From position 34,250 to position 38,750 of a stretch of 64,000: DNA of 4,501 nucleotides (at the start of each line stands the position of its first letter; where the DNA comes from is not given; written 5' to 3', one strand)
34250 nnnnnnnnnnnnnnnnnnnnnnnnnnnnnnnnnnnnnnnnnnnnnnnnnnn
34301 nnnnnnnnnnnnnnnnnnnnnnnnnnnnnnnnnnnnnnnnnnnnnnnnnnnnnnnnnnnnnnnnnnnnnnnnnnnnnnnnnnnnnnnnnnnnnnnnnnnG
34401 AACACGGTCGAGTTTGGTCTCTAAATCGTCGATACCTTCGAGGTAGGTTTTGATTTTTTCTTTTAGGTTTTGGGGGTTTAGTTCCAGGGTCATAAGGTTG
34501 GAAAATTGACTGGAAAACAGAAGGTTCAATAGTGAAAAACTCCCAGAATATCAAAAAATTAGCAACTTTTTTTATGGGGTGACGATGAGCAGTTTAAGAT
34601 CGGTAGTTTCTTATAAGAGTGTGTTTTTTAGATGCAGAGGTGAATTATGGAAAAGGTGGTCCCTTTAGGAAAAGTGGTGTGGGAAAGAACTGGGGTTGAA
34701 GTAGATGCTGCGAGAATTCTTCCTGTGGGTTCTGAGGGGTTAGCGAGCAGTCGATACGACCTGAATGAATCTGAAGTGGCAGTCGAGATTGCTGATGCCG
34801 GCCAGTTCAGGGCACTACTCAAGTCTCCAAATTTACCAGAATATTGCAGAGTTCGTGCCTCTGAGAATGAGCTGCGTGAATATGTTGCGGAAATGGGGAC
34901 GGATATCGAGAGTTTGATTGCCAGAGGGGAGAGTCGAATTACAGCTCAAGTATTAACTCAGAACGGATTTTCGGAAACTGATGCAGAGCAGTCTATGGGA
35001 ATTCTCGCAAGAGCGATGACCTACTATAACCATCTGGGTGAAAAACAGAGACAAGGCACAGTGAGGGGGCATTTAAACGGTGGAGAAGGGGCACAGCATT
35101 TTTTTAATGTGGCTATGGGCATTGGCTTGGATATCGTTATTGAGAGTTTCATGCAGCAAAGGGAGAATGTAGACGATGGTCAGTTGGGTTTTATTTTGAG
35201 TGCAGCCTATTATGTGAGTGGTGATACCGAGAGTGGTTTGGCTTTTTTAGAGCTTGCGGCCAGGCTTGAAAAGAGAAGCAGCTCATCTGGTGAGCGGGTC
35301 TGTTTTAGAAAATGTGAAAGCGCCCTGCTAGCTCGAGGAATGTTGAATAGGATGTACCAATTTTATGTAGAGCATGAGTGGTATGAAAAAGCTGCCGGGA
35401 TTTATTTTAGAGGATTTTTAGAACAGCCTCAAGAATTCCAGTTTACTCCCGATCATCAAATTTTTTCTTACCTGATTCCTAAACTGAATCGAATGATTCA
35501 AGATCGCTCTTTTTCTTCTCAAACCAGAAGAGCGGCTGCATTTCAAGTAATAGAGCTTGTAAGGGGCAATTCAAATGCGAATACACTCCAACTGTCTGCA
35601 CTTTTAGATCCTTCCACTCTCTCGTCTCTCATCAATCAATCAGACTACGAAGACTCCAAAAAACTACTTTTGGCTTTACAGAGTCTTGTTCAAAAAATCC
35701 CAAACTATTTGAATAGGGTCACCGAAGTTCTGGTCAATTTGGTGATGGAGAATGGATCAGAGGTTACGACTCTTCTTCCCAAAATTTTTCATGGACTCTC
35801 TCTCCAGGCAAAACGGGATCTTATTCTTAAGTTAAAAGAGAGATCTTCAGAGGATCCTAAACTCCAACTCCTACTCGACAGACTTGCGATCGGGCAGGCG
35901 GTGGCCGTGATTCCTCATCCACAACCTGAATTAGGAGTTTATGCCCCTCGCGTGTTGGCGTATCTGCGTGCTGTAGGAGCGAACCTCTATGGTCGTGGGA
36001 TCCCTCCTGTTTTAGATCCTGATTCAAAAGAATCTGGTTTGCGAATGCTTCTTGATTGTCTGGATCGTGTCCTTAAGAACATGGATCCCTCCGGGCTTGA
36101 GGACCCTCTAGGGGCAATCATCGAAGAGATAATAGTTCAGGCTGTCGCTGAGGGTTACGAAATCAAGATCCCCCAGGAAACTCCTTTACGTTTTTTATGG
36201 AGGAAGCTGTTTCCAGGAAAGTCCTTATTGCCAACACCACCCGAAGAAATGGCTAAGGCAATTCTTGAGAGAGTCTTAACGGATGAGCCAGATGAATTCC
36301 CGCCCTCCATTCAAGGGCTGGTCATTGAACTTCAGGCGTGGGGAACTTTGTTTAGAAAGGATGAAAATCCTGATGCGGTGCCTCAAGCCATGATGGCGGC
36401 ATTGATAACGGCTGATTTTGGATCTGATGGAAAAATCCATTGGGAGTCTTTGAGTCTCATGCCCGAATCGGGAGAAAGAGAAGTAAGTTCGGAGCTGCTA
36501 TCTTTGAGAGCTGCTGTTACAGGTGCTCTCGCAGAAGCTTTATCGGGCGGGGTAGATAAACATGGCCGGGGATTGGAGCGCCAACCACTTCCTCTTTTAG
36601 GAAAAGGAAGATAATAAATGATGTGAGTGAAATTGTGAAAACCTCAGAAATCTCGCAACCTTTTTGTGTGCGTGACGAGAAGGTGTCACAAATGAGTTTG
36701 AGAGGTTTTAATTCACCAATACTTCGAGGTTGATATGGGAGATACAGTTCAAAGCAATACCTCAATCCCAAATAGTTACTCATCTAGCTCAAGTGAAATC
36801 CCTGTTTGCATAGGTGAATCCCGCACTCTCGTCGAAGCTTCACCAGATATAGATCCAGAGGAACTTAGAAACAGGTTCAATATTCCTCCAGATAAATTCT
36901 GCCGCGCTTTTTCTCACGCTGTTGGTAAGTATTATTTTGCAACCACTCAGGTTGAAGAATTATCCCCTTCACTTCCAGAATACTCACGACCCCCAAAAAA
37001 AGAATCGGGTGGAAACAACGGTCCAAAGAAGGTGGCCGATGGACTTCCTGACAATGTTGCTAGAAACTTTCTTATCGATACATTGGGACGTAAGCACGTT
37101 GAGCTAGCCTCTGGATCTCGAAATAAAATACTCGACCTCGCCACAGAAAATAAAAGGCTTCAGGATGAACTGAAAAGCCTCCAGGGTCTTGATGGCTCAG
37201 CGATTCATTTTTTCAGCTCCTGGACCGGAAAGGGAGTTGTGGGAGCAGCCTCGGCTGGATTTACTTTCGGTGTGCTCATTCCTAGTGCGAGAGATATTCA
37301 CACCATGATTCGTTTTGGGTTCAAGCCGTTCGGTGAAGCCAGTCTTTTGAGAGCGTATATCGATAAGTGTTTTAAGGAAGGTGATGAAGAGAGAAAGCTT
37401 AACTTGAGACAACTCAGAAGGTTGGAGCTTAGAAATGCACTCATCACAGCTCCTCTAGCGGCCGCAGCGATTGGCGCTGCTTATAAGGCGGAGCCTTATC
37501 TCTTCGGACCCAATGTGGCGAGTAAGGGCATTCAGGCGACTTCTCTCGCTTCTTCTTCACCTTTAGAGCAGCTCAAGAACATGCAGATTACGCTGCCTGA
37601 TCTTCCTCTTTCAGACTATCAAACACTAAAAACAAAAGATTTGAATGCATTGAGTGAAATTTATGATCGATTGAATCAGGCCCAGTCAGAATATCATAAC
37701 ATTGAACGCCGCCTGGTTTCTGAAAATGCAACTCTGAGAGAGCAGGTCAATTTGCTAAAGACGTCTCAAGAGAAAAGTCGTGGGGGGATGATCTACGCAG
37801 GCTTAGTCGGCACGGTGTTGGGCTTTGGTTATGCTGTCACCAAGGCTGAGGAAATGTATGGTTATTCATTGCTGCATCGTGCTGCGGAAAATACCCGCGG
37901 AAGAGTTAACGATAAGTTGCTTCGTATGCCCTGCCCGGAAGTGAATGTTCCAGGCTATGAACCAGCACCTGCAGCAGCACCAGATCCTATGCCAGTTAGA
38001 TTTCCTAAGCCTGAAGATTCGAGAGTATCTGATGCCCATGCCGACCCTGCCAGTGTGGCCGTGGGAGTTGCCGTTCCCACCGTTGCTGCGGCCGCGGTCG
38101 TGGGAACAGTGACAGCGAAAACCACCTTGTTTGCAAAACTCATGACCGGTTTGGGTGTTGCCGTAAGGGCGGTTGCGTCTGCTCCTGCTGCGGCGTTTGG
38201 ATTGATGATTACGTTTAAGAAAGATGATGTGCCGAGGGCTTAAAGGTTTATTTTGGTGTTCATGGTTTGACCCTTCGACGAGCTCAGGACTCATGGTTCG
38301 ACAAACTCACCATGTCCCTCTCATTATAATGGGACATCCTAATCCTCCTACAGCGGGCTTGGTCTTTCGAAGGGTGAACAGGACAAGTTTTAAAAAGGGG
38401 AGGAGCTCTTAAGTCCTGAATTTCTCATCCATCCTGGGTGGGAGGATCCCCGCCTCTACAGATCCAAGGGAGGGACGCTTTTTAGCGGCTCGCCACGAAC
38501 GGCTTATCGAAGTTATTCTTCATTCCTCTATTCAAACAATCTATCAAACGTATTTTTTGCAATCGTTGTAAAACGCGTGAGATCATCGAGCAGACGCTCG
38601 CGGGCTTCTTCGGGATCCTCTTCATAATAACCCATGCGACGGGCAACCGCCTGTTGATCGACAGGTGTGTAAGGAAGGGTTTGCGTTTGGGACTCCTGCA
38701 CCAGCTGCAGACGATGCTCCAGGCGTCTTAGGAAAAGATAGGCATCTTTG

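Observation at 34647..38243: Two novel large proteins (655 aa and 502 aa) forming the insert; the second has Ala/Val/Gly-rich hydrophobic helices plus a coiled coil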

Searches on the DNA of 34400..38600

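Call 54: search_rna_families(source=window, start=34400, end=38600, threshold=evalue, max_evalue=1)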
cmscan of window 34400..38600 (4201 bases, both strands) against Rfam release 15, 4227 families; matches with E-value up to 1: 0.
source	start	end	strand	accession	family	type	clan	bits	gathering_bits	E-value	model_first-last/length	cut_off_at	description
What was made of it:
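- Tried and rejected: No Rfam family matched in 34400-38600 at E<=1 (call 54).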

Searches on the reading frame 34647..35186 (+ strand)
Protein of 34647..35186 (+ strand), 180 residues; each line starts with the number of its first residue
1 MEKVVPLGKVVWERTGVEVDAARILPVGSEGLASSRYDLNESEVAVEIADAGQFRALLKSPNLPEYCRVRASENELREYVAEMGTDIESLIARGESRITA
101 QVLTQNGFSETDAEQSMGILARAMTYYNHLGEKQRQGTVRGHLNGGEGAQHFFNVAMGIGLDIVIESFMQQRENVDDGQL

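Call 63: search_protein_families(library=pfam, proteins=[window:34647-35186:+], max_evalue=10)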
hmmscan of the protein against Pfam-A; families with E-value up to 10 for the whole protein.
window:34647-35186:+ (180 aa): 0 families
